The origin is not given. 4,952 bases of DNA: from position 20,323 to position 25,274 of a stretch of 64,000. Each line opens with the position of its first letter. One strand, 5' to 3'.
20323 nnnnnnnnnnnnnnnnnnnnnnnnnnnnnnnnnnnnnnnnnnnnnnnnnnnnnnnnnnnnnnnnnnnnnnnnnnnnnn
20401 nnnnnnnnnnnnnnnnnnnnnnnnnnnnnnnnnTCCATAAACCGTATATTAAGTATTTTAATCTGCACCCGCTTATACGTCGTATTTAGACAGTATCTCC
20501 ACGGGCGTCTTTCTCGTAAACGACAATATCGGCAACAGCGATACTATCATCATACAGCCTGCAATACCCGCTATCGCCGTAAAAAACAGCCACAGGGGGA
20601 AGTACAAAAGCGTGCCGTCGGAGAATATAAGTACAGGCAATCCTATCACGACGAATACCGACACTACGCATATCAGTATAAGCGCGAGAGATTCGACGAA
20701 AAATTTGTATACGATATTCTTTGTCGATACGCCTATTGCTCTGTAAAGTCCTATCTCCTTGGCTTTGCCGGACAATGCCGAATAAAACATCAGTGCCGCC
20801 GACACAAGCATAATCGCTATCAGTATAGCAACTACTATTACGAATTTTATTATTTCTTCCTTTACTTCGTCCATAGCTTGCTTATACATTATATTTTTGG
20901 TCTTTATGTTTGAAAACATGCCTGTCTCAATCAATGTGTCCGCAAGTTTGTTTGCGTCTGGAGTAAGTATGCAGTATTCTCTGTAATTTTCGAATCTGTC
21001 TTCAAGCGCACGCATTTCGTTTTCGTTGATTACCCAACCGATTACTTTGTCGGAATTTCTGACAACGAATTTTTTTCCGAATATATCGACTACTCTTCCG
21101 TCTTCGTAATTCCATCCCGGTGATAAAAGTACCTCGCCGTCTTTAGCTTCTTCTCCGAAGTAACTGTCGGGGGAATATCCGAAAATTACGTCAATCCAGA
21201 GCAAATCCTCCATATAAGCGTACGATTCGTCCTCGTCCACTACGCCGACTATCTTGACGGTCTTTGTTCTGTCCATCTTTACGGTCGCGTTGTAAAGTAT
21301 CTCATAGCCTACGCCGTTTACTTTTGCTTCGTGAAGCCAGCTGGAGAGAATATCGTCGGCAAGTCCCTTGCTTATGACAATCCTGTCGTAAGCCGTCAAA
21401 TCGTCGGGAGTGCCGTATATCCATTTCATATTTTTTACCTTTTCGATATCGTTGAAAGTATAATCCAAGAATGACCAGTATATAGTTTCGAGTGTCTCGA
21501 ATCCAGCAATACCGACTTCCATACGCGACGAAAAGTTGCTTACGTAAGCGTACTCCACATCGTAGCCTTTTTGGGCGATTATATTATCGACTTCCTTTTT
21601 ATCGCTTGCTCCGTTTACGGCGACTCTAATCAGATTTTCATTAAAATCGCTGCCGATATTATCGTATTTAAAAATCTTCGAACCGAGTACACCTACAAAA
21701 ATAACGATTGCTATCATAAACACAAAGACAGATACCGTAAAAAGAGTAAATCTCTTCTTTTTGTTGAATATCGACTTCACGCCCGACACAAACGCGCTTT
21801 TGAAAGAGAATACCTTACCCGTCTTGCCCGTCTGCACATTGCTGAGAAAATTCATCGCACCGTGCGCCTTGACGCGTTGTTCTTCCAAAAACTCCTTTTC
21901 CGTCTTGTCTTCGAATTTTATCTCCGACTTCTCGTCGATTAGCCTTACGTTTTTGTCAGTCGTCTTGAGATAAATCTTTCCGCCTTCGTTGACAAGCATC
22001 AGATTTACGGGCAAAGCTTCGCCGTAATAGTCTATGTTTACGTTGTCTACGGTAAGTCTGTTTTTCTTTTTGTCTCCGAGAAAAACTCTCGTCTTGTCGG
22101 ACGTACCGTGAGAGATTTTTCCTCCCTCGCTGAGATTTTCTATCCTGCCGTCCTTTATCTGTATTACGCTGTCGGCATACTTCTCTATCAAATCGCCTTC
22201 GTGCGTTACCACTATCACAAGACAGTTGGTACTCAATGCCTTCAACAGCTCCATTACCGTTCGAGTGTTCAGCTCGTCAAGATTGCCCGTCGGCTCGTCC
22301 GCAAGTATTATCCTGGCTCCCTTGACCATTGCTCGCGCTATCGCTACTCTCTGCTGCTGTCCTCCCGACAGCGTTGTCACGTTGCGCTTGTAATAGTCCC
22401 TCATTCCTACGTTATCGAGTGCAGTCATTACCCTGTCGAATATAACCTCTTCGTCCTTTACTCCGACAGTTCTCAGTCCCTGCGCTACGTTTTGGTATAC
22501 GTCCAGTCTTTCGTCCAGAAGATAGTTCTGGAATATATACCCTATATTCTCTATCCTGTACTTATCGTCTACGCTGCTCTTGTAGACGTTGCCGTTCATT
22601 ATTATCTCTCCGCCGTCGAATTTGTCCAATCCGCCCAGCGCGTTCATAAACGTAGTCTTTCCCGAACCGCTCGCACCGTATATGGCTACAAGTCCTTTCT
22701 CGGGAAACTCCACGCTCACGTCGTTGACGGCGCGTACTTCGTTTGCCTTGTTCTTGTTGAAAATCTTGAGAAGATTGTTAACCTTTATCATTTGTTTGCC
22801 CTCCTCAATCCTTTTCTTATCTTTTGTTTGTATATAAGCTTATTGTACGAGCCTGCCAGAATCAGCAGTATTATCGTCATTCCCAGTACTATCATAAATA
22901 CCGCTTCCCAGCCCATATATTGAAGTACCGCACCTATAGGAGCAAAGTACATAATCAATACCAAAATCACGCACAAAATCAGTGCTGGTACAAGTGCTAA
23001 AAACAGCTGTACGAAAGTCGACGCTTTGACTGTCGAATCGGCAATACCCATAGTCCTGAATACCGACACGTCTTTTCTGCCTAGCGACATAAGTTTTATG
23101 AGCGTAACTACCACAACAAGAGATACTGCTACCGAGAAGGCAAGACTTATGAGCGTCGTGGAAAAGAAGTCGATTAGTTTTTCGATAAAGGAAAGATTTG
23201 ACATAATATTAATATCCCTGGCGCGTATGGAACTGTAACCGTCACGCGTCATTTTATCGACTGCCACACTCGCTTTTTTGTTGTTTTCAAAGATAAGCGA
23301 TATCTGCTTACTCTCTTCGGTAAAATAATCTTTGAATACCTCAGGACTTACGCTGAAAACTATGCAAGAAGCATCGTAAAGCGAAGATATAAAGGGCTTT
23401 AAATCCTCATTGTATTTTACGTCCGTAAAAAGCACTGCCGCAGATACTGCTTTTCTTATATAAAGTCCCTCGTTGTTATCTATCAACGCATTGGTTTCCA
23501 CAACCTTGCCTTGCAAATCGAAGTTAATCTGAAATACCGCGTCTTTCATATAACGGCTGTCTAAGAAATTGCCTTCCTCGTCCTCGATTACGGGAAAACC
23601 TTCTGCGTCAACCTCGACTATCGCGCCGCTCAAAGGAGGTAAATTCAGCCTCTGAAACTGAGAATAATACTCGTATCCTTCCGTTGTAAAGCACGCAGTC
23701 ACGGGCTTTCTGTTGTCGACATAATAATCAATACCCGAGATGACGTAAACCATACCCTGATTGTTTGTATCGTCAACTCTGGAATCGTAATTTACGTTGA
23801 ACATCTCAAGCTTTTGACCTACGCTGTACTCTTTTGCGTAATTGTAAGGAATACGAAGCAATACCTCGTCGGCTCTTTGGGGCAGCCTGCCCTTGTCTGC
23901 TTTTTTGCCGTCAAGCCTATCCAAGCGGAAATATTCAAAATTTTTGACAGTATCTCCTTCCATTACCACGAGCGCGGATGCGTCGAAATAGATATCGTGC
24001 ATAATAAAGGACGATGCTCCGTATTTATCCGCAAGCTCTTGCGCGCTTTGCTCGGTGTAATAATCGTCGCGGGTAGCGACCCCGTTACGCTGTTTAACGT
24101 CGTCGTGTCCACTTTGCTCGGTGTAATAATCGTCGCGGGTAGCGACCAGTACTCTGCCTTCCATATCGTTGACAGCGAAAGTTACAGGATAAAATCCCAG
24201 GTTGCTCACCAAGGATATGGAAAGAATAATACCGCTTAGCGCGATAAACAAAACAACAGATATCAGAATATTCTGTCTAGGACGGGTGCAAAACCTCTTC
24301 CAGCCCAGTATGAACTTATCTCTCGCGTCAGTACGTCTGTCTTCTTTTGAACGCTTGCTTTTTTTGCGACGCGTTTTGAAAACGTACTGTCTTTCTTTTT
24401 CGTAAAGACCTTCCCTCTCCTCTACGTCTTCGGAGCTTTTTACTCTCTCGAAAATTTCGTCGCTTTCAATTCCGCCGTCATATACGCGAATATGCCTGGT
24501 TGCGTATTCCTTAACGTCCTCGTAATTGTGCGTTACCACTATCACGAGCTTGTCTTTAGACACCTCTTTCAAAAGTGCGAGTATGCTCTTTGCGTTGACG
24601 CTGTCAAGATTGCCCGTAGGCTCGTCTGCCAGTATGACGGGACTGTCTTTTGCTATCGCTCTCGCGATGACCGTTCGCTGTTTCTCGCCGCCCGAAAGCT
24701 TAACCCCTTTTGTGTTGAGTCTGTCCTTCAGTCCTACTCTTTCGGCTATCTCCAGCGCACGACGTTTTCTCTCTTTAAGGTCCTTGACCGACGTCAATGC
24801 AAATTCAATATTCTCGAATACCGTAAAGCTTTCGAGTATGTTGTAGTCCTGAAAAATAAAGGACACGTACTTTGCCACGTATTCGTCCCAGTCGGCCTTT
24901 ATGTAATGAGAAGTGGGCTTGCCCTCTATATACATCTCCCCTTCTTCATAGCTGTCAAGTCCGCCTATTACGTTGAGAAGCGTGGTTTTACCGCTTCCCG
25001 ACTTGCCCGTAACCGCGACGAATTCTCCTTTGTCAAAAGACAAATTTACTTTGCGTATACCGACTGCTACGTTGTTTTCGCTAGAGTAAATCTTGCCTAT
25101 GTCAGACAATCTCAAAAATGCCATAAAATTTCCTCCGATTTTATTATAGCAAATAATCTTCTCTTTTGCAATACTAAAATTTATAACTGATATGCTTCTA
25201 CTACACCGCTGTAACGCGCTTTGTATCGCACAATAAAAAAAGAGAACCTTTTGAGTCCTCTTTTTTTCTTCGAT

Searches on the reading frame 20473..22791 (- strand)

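Call 71: search_protein_families(library=pfam, proteins=[window:20473-22791:-], max_evalue=0.00001)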
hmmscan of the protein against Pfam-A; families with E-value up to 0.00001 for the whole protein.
window:20473-22791:- (772 aa): 5 families
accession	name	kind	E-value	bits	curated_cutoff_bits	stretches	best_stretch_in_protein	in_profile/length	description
PF00005.33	ABC_tran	-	1.8e-29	103.6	25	1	22-168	1-136/137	ABC transporter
PF02463.25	SMC_N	-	1.4e-10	41.4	40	1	89-213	110-212/220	RecF/RecN/SMC N terminal domain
PF02687.27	FtsX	-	1.3e-07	32.1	25.5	1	652-763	2-120/120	FtsX-like permease C-terminal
PF13304.12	AAA_21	-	1.1e-06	29.4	27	0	34-55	1-22/304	AAA domain, putative AbiEii toxin, Type IV TA system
PF13476.12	AAA_23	-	2.2e-06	28.9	27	0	19-52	7-39/201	AAA domain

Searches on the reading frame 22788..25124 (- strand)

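Call 71: search_protein_families(library=pfam, proteins=[window:22788-25124:-], max_evalue=0.00001)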
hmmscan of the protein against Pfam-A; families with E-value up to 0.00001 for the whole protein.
window:22788-25124:- (778 aa): 2 families
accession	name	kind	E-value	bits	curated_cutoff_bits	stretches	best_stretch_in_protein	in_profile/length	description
PF00005.33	ABC_tran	-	4.5e-31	108.7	25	1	24-170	2-136/137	ABC transporter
PF02463.25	SMC_N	-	2.7e-08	33.9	40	1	26-215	18-212/220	RecF/RecN/SMC N terminal domain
